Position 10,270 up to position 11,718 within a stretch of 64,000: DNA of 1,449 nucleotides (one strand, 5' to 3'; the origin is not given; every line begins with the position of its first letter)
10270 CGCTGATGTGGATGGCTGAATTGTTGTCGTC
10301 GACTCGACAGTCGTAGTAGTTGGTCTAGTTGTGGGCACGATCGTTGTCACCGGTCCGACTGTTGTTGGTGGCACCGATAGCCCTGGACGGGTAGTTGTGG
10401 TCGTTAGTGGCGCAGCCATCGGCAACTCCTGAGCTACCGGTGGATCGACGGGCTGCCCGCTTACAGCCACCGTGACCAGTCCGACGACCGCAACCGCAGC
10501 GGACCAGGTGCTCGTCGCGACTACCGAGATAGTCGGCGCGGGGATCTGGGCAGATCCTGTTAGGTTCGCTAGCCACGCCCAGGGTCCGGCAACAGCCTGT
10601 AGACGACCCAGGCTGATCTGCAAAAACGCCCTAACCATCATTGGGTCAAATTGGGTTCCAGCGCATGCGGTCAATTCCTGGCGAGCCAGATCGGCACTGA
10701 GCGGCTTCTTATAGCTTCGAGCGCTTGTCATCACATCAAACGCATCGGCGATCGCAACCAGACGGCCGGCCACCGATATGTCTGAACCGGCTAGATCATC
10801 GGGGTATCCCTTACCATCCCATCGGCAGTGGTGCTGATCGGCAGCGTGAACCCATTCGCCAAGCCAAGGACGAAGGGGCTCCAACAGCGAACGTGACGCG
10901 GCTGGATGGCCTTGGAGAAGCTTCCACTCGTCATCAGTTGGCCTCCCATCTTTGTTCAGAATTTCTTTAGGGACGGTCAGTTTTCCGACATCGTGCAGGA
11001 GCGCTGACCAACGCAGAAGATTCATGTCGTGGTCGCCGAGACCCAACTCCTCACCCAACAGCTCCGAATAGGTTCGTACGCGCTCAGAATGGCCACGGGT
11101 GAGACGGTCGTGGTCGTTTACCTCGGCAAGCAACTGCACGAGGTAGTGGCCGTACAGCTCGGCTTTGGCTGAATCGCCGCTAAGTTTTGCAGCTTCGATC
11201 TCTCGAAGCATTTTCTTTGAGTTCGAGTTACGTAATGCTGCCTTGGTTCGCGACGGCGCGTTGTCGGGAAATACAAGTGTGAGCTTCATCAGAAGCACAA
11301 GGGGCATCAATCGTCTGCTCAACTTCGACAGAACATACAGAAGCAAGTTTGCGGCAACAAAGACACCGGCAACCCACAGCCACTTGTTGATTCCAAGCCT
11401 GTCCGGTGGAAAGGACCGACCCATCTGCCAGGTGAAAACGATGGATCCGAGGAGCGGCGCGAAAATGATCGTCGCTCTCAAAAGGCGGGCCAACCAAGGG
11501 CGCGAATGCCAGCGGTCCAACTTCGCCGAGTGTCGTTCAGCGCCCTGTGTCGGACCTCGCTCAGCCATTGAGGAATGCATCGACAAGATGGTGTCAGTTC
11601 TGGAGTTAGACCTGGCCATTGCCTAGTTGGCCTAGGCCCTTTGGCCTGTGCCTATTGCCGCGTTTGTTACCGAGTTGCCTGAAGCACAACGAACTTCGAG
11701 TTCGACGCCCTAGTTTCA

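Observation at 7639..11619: HD-GYP c-di-GMP phosphodiesterase embedded in a three-TM protein with a giant adhesin-like ectodomain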

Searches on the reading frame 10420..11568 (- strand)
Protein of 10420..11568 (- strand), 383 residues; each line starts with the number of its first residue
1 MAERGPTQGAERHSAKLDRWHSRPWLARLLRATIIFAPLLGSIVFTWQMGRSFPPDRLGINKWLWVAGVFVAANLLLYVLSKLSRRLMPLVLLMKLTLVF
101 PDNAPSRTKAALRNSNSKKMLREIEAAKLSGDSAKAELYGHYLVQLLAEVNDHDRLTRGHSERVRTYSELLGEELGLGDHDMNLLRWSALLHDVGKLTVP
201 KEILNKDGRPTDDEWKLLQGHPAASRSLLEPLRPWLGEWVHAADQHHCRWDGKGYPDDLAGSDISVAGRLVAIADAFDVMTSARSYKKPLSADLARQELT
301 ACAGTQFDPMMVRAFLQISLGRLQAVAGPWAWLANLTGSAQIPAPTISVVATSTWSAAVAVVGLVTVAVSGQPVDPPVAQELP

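Call 23: search_protein_representatives(protein=window:10420-11568:-)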
Query: 383 residues. Proteins with E-value up to 0.001 (for the whole library): 111948; up to 1e-10: 82083; up to 1e-30: 6774. The best 150 are listed.
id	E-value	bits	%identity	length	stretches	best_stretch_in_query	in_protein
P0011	2.0e-171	586.6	70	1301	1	1-372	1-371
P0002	2.0e-171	586.6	68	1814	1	1-376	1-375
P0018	2.2e-171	586.5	69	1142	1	1-379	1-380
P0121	8.2e-165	564.9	67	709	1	4-372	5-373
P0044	1.2e-162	557.7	67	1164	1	5-370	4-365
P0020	3.2e-162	556.3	66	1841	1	4-369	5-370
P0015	1.3e-160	551.0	67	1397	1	1-378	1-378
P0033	4.4e-160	549.3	65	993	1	4-375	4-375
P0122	2.3e-159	546.9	66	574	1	3-371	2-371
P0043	1.9e-155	534.1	64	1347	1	2-371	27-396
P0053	7.6e-153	525.5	63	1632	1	4-376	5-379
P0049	1.3e-149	514.8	66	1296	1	30-372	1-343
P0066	1.5e-148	511.3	60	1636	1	2-377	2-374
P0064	6.5e-146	502.7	59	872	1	1-379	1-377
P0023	2.6e-142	490.8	60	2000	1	2-377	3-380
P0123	6.4e-134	463.2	60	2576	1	30-372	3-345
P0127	1.1e-111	390.0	50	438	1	3-377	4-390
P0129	1.4e-110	386.3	52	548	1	3-368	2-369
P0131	8.6e-109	380.5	52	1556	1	37-377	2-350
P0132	1.9e-108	379.3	50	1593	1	18-376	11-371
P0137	1.7e-106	372.9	48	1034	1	4-374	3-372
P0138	1.8e-106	372.8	48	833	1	3-378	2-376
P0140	8.7e-106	370.6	47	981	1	4-368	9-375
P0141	1.6e-105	369.7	48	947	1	5-376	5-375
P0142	6.6e-105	367.7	48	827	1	4-378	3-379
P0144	2.3e-104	365.9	51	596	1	6-345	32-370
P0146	7.2e-104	364.3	47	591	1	3-379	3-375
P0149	1.3e-103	363.4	41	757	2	14-338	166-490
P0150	2.7e-103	362.4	46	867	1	18-378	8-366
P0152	6.1e-103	361.2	52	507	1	5-372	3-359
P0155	2.9e-102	359.0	49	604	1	5-379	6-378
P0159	2.6e-101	355.9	51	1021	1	5-368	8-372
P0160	3.0e-101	355.6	51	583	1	18-365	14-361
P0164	1.5e-100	353.4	47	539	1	18-380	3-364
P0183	2.8e-98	345.9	47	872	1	10-369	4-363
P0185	3.8e-98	345.4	48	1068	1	5-368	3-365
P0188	8.0e-98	344.4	48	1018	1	18-375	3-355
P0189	9.9e-98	344.1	49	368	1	12-361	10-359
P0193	3.2e-97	342.4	47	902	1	4-379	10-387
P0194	4.1e-97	342.0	46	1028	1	16-364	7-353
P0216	6.6e-95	334.8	49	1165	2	18-378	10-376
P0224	2.8e-94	332.7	46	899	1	4-382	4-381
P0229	1.4e-93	330.4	47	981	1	18-364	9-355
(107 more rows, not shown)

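Call 24: find_related_loci(query=A1, collection=genome_contigs, flank=6000)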
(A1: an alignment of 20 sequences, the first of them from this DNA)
Query A1 (383 aa) in genome_contigs; peptide patterns used: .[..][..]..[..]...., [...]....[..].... (x = any residue, [..] = any of these).
598 stretches matched a pattern (row limit reached: there are more); 575 encode a relative of the query (tblastn E <= 1e-3); the best 80 are kept; 80 distinct loci.
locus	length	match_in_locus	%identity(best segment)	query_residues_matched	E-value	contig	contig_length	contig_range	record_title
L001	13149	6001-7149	69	1-382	0e+0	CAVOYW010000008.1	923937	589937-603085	MAG: uncultured Acidimicrobiales bacterium isolate MFD09779.bin.2.38 genome assembly, contig: contig_6396, whole genome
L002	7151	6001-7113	71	1-371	6e-178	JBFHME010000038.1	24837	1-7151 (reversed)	MAG: Acidimicrobiales bacterium isolate Mix_sand07.2021.05.Z.61 k141_47172_length_24837_cov_13.8786, whole genome shotgu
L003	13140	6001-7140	66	1-378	3e-169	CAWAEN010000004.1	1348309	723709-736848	MAG: uncultured Acidimicrobiia bacterium isolate MFD03551.bin.2.99 genome assembly, contig: contig_20124, whole genome s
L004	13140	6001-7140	67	1-383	3e-169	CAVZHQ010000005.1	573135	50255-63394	MAG: uncultured Acidimicrobiales bacterium isolate MFD04651.bin.1.148 genome assembly, contig: contig_2702, whole genome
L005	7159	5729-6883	67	3-383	4e-169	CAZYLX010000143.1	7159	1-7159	MAG TPA_asm: uncultured Acidimicrobiaceae bacterium isolate SRP155585_co2_68 genome assembly, contig: NODE_9287_length_7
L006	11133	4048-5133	66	5-370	1e-168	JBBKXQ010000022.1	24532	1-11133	MAG: Acidimicrobiales bacterium isolate metabat_bins.134 k119_2485664, whole genome shotgun sequence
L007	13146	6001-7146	66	1-379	2e-167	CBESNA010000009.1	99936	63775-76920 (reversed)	MAG TPA_asm: uncultured Acidimicrobiia bacterium isolate SRR7614695_binner12_Refined_79 genome assembly, contig: ERZ2508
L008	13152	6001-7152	66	1-382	4e-172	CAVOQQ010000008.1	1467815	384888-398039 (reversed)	MAG: uncultured Acidimicrobiales bacterium isolate MFD09964.bin.1.68 genome assembly, contig: contig_7823, whole genome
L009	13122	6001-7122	63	5-376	6e-158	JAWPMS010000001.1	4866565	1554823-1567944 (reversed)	MAG: Acidimicrobiia bacterium isolate Padam5 contig_1818, whole genome shotgun sequence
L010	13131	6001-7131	64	1-379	1e-157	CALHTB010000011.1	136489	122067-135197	MAG: uncultured Acidimicrobiales bacterium isolate R2_Bin_MAXBIN__008_sub_1 genome assembly, contig: c_000001922371, who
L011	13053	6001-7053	68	3-352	5e-157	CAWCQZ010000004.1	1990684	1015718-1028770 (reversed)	MAG: Ilumatobacteraceae bacterium isolate MFD03250.bin.3.110 genome assembly, contig: contig_8153, whole genome shotgun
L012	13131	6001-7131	59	4-380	2e-152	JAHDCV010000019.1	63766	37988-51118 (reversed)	MAG: Acidimicrobiales bacterium isolate MAG-142 ND_358, whole genome shotgun sequence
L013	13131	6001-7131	59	1-379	5e-151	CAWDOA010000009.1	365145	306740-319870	MAG: uncultured Acidimicrobiales bacterium isolate MFD03551.bin.1.105 genome assembly, contig: contig_29687, whole genom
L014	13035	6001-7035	63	1-345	6e-147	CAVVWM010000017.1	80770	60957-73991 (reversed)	MAG: uncultured Acidimicrobiales bacterium isolate MFD03551.bin.2.2 genome assembly, contig: contig_95593, whole genome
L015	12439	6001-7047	62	5-353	7e-147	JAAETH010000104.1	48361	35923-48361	MAG: Actinomycetes bacterium isolate Vin_2 VinG_CONTIG334146, whole genome shotgun sequence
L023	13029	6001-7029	53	1-343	7e-117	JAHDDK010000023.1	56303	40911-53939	MAG: Acidimicrobiales bacterium isolate MAG-156 RZ_1534, whole genome shotgun sequence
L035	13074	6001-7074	49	19-379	2e-112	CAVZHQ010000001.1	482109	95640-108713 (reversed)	MAG: uncultured Acidimicrobiales bacterium isolate MFD04651.bin.1.148 genome assembly, contig: contig_10690, whole genom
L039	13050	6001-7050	48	5-356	1e-111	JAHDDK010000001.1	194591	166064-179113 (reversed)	MAG: Acidimicrobiales bacterium isolate MAG-156 RZ_159, whole genome shotgun sequence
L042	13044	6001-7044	50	1-348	2e-108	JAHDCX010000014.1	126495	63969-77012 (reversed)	MAG: Acidimicrobiales bacterium isolate MAG-144 RZ_385, whole genome shotgun sequence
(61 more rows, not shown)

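Call 25: search_protein_families(library=pfam, proteins=[P0122, P0129, P0144, P0146, P0152, P0155, P0160, P0164, P0127, P0189], max_evalue=0.001)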
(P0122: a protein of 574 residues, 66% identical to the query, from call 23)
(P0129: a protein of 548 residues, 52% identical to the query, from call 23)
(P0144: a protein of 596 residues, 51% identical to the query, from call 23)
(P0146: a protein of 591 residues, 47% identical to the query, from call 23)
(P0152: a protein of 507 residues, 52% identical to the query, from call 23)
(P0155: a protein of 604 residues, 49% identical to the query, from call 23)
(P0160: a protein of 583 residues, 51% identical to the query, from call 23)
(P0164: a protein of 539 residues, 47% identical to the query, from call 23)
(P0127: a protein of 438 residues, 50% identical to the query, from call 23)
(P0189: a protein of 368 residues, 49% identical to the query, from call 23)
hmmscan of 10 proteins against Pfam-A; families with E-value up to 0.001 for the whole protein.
P0122 (574 aa): 3 families
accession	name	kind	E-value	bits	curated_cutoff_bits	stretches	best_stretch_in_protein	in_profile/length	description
PF13487.12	HD_5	-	4.9e-33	114.7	27.2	1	149-311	6-170/170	HD domain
PF01966.28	HD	-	9e-18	65.1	22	1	159-280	3-116/116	HD domain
PF17963.7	Big_9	-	8e-06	27.1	23.6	1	401-495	3-88/89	Bacterial Ig domain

P0129 (548 aa): 3 families
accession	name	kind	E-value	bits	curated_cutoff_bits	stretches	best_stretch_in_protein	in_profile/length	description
PF13487.12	HD_5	-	7.2e-32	110.9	27.2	1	144-308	4-170/170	HD domain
PF01966.28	HD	-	1.2e-16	61.4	22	1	156-277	3-116/116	HD domain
PF17963.7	Big_9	-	4.4e-09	37.5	23.6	1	457-544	4-89/89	Bacterial Ig domain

P0144 (596 aa): 2 families
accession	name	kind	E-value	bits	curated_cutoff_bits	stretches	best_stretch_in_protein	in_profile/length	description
PF13487.12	HD_5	-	9.6e-38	130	27.2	1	173-336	5-170/170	HD domain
PF01966.28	HD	-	5.7e-19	69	22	1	184-305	3-116/116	HD domain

P0146 (591 aa): 4 families
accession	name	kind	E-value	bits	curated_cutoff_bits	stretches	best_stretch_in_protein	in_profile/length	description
PF13487.12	HD_5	-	9.1e-33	113.8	27.2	1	145-308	5-170/170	HD domain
PF01966.28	HD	-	2.5e-18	66.9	22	1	156-275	3-114/116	HD domain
PF17963.7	Big_9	-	4.6e-12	47.1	23.6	1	499-587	4-89/89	Bacterial Ig domain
PF17892.7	Cadherin_5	-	1.2e-06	28.6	26.5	1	518-589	29-98/98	Cadherin-like domain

P0152 (507 aa): 2 families
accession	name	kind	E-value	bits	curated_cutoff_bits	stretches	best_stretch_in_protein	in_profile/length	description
PF13487.12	HD_5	-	1e-36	126.7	27.2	1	142-303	7-170/170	HD domain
PF01966.28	HD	-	8.4e-18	65.2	22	1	151-271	3-115/116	HD domain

P0155 (604 aa): 6 families
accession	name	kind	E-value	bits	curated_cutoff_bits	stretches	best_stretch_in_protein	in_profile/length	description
PF13487.12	HD_5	-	2.1e-38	132.2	27.2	1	149-311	6-170/170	HD domain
PF00805.28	Pentapeptide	-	1.6e-31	107.9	20.2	6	542-579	3-40/40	Pentapeptide repeats (8 copies)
PF01966.28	HD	-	1.6e-17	64.3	22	1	159-278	3-114/116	HD domain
PF13576.12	Pentapeptide_3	-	5e-13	49.5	27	0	462-505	1-47/48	Pentapeptide repeats (9 copies)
PF13599.13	Pentapeptide_4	-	5.4e-11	42.9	38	2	499-566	10-77/78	Pentapeptide repeat region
PF24391.1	HD-CE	-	0.00048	20.3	27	1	150-258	4-119/263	HD-CE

P0160 (583 aa): 2 families
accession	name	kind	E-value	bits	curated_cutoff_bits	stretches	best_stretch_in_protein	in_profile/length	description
PF13487.12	HD_5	-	4.9e-35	121.2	27.2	1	145-307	6-170/170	HD domain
PF01966.28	HD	-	7.8e-17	62.1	22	1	155-276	3-116/116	HD domain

P0164 (539 aa): 2 families
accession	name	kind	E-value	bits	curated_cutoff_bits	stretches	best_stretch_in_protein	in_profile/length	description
PF13487.12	HD_5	-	2.1e-30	106.1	27.2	1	134-297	5-170/170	HD domain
PF01966.28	HD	-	5.2e-16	59.4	22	1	145-264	3-114/116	HD domain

P0127 (438 aa): 2 families
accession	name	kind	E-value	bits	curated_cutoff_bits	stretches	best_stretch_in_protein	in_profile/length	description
PF13487.12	HD_5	-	2.3e-37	128.8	27.2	1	153-317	4-170/170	HD domain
PF01966.28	HD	-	1.1e-16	61.6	22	1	165-286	3-116/116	HD domain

P0189 (368 aa): 2 families
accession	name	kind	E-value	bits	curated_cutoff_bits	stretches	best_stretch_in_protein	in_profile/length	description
PF13487.12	HD_5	-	5.9e-37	127.5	27.2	1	145-306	7-170/170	HD domain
PF01966.28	HD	-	6.3e-19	68.8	22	1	154-275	3-116/116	HD domain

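Call 36: predict_structure(alignment_id=A1)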
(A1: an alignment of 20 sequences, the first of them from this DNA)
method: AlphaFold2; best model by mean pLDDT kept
length: 383 residues; sequences in the alignment: 20
mean_pLDDT: 71.2   pTM: 0.57
mean pLDDT of the five models: 71.2, 68.6, 66.2, 65.6, 63.9
residues with pLDDT >= 90: 103; 70-90: 129; 50-70: 49; < 50: 102
segments of 3 or more residues with pLDDT < 50: 1-20, 93-111, 320-368, 370-383
pLDDT, mean of each block of 10 residues (from residue 1): 43 46 64 78 89 92 90 83 69 43 41 57 65 64 83 74 86 88 91 93 83 91 94 92 96 92 95 90 70 79 89 75 39 38 32 36 46 41 34
secondary structure, 60 per line:
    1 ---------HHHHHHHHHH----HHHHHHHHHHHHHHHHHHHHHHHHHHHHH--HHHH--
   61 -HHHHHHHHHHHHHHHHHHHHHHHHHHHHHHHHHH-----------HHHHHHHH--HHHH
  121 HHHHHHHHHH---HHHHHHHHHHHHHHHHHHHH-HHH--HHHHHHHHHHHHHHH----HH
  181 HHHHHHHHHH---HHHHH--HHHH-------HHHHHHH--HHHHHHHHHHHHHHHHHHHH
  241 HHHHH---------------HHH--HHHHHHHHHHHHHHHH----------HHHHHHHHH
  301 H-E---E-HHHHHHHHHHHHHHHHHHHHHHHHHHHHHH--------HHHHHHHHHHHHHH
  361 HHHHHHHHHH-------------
elements in order: H10-19 H24-52 H55-58 H62-95 H107-114 H117-130 H134-153 H160-174 H179-190 H194-198 H201-204 H212-218 H221-245 H266-281 H292-301 H309-338 H347-370

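Call 39: search_protein_families(library=pfam, proteins=[P0131, P0132, P0137, P0159, P0185, P0188, P0194, P0216], max_evalue=0.0001)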
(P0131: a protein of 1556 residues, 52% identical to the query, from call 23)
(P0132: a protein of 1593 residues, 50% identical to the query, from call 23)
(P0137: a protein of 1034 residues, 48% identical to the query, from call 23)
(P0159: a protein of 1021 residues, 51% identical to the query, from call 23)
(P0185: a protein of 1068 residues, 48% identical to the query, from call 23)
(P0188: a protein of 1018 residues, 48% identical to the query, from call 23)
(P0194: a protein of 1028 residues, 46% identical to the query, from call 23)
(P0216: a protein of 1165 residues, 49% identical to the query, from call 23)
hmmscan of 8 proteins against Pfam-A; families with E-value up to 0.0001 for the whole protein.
P0131 (1556 aa): 6 families
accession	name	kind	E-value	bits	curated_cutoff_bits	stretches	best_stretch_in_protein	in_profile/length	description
PF13487.12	HD_5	-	1e-35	123.4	27.2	1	113-277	4-170/170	HD domain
PF00932.25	LTD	-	3.6e-32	111.4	34.3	3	974-1090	7-107/109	Lamin Tail Domain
PF01966.28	HD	-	2.4e-19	70.2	22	1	125-246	3-116/116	HD domain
PF00028.23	Cadherin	-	3.4e-19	69.5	28.8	1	676-758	3-92/93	Cadherin domain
PF17963.7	Big_9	-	5.5e-10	40.4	23.6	0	363-445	2-79/89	Bacterial Ig domain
PF25374.1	Cadherin_FAT4_N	-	7.4e-05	23.5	35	0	702-741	28-68/85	FAT4-like, N-terminal cadherin-like domain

P0132 (1593 aa): 3 families
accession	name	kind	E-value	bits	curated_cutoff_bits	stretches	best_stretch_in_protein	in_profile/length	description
PF00932.25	LTD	-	2.3e-39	134.6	34.3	3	991-1113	5-105/109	Lamin Tail Domain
PF13487.12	HD_5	-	2.1e-36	125.7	27.2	1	141-305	4-170/170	HD domain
PF01966.28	HD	-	1.5e-15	58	22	1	153-274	3-116/116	HD domain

P0137 (1034 aa): 9 families
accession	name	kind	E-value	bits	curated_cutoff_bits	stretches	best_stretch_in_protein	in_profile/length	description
PF13487.12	HD_5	-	1.4e-35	123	27.2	1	147-306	5-166/170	HD domain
PF01966.28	HD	-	2e-20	73.7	22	1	158-279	3-116/116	HD domain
PF24684.1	Vgb_lyase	-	2.4e-14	53.3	50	1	792-1003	16-212/290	Virginiamycin B lyase family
PF01436.27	NHL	-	6e-11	42.3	20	1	970-997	1-28/28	NHL repeat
PF18911.6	PKD_4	-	2.8e-10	40.5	27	1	677-756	1-75/85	PKD domain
PF00028.23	Cadherin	-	1.5e-09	38.5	28.8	1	500-582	3-88/93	Cadherin domain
PF00801.26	PKD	-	3.5e-07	30.6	23.5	0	682-754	11-70/80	PKD domain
PF08450.18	SGL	-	1.5e-06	28.4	26.3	0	829-896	179-245/246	SMP-30/Gluconolactonase/LRE-like region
PF20067.5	SSL_N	-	3e-05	24.2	18.9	0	921-941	18-38/46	Strictosidine synthase-like, N-terminal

P0159 (1021 aa): 6 families
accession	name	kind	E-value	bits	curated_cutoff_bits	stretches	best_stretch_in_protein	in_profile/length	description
PF13487.12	HD_5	-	9.6e-31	107.2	27.2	1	151-312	7-170/170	HD domain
PF00805.28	Pentapeptide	-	2.2e-20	72.3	20.2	3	904-939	5-40/40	Pentapeptide repeats (8 copies)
PF13599.13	Pentapeptide_4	-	1.5e-17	63.8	38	2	875-947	6-78/78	Pentapeptide repeat region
PF01966.28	HD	-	2.1e-14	54.2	22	1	160-281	3-116/116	HD domain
PF13576.12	Pentapeptide_3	-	1.1e-10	41.9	27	0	861-893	11-45/48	Pentapeptide repeats (9 copies)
PF17963.7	Big_9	-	1.4e-08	35.9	23.6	1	594-684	4-89/89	Bacterial Ig domain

P0185 (1068 aa): 2 families
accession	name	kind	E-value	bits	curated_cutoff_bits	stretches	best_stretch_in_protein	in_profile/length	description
PF13487.12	HD_5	-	3.4e-31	108.7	27.2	1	145-307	6-170/170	HD domain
PF01966.28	HD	-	1.6e-13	51.4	22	1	155-276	3-116/116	HD domain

P0188 (1018 aa): 4 families
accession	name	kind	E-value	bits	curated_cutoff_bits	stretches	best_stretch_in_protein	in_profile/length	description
PF13487.12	HD_5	-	6.1e-34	117.6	27.2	1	134-297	5-170/170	HD domain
PF00932.25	LTD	-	1.9e-28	99.5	34.3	2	865-964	4-107/109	Lamin Tail Domain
PF01966.28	HD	-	3.3e-18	66.5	22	1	145-264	3-114/116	HD domain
PF17963.7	Big_9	-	2.3e-09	38.5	23.6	1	496-574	7-89/89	Bacterial Ig domain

P0194 (1028 aa): 5 families
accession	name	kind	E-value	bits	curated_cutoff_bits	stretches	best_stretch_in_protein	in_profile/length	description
PF13487.12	HD_5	-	6.9e-33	114.2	27.2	1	139-303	4-170/170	HD domain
PF17963.7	Big_9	-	2.2e-19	70.6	23.6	0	641-694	42-89/89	Bacterial Ig domain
PF01966.28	HD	-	6.9e-17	62.2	22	1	151-270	3-114/116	HD domain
PF17892.7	Cadherin_5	-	4.3e-14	52.6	26.5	0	867-900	56-90/98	Cadherin-like domain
PF19076.6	CshA_repeat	-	7.3e-05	23.8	27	0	546-577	62-94/103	Surface adhesin CshA repetitive domain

P0216 (1165 aa): 5 families
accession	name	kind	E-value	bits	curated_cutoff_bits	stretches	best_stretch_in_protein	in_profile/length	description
PF13487.12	HD_5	-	3.2e-30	105.5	27.2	1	142-304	6-170/170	HD domain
PF17963.7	Big_9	-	4.9e-27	95.1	23.6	1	887-979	3-88/89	Bacterial Ig domain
PF01966.28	HD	-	7.6e-19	68.5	22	1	152-273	3-116/116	HD domain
PF17892.7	Cadherin_5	-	2.9e-12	46.7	26.5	1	890-982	7-98/98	Cadherin-like domain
PF17803.7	Cadherin_4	-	1.7e-11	44.9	25.1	1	876-948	2-71/71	Bacterial cadherin-like domain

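Call 40: search_protein_families(library=pfam, proteins=[P0138, P0140, P0141, P0142, P0149, P0150, P0183, P0193, P0224, P0229], max_evalue=0.0001)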
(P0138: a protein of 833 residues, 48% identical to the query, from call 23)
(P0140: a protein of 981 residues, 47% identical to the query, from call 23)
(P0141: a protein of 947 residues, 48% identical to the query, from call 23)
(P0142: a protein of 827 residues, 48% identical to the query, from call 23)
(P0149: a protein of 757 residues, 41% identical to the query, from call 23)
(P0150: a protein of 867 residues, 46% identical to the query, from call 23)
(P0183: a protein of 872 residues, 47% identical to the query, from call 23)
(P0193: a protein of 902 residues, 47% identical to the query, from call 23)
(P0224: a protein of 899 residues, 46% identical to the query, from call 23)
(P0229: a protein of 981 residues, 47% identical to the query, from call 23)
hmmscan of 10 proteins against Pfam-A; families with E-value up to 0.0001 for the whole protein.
P0138 (833 aa): 3 families
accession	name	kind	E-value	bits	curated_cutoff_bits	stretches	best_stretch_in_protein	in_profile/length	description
PF13487.12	HD_5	-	4.8e-34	118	27.2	1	146-308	6-170/170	HD domain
PF00932.25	LTD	-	7.6e-20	71.8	34.3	2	678-779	5-106/109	Lamin Tail Domain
PF01966.28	HD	-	1.7e-16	60.9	22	1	156-277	3-116/116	HD domain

P0140 (981 aa): 6 families
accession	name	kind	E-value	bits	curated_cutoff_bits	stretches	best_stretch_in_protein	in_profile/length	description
PF13487.12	HD_5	-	7e-32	111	27.2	1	151-314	5-170/170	HD domain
PF01966.28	HD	-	6.7e-18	65.5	22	1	162-283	3-116/116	HD domain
PF05345.18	He_PIG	-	2.7e-12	47.4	24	1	632-728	4-95/96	Putative Ig domain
PF17963.7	Big_9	-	2.4e-11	44.8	23.6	1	542-634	1-89/89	Bacterial Ig domain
PF00932.25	LTD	-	1.5e-08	35.4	34.3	1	738-881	6-108/109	Lamin Tail Domain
PF17892.7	Cadherin_5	-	1.5e-05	25.1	26.5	1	542-635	2-97/98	Cadherin-like domain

P0141 (947 aa): 4 families
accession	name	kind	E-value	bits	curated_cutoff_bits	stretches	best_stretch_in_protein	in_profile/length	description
PF13487.12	HD_5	-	3.5e-34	118.4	27.2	1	146-308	6-170/170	HD domain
PF01966.28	HD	-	1.1e-15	58.3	22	1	156-277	3-116/116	HD domain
PF00932.25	LTD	-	2.3e-09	38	34.3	1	691-858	5-108/109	Lamin Tail Domain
PF05345.18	He_PIG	-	5.8e-09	36.7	24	1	599-679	8-92/96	Putative Ig domain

P0142 (827 aa): 3 families
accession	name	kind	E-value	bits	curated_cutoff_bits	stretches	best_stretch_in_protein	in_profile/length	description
PF13487.12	HD_5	-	3.4e-35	121.7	27.2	1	146-310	4-170/170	HD domain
PF01966.28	HD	-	4e-18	66.2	22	1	158-279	3-116/116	HD domain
PF00932.25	LTD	-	2.5e-14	54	34.3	1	603-731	2-108/109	Lamin Tail Domain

P0149 (757 aa): 2 families
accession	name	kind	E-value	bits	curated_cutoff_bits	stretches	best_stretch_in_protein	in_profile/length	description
PF13487.12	HD_5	-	4.5e-40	137.6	27.2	1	301-463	6-170/170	HD domain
PF01966.28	HD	-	5.9e-19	68.9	22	1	311-430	3-114/116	HD domain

P0150 (867 aa): 3 families
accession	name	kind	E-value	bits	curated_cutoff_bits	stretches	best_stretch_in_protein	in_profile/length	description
PF13487.12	HD_5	-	3e-34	118.6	27.2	1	138-302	4-170/170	HD domain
PF01966.28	HD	-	1.3e-18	67.8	22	1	150-271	3-116/116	HD domain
PF00932.25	LTD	-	9.9e-09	36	34.3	1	658-772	6-108/109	Lamin Tail Domain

P0183 (872 aa): 5 families
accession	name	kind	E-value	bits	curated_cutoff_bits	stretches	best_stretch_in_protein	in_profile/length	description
PF13487.12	HD_5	-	2.2e-39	135.4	27.2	1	143-305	6-170/170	HD domain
PF17963.7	Big_9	-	2.4e-27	96.1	23.6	2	498-588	1-89/89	Bacterial Ig domain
PF17892.7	Cadherin_5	-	1e-20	73.8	26.5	2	612-686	28-98/98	Cadherin-like domain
PF01966.28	HD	-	7.6e-20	71.8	22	1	153-272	3-114/116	HD domain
PF17803.7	Cadherin_4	-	1.2e-13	51.8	25.1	2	496-557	9-71/71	Bacterial cadherin-like domain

P0193 (902 aa): 4 families
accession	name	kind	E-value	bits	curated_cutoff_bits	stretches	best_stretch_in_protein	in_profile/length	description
PF13487.12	HD_5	-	3.1e-35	121.9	27.2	1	155-316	7-170/170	HD domain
PF01966.28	HD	-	1.6e-19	70.8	22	1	164-285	3-116/116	HD domain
PF05345.18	He_PIG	-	1.6e-11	44.9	24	1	594-676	1-94/96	Putative Ig domain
PF00932.25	LTD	-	4.3e-10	40.4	34.3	1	684-816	3-107/109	Lamin Tail Domain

P0224 (899 aa): 3 families
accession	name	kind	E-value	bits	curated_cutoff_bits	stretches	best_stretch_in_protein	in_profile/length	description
PF13487.12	HD_5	-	6.2e-36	124.1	27.2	1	144-306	6-170/170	HD domain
PF01966.28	HD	-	1e-18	68.1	22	1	154-275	3-116/116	HD domain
PF00932.25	LTD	-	4.7e-08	33.8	34.3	1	681-813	5-108/109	Lamin Tail Domain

P0229 (981 aa): 5 families
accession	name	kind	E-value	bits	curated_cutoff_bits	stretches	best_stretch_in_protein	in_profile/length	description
PF17963.7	Big_9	-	4.3e-39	133.7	23.6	4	672-759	1-88/89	Bacterial Ig domain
PF13487.12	HD_5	-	1.1e-34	120.1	27.2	1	140-302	6-170/170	HD domain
PF17803.7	Cadherin_4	-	7.4e-32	110.1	25.1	3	664-729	3-71/71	Bacterial cadherin-like domain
PF17892.7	Cadherin_5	-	1.2e-30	105.6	26.5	3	671-761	1-97/98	Cadherin-like domain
PF01966.28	HD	-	3.5e-20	72.9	22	1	150-271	3-116/116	HD domain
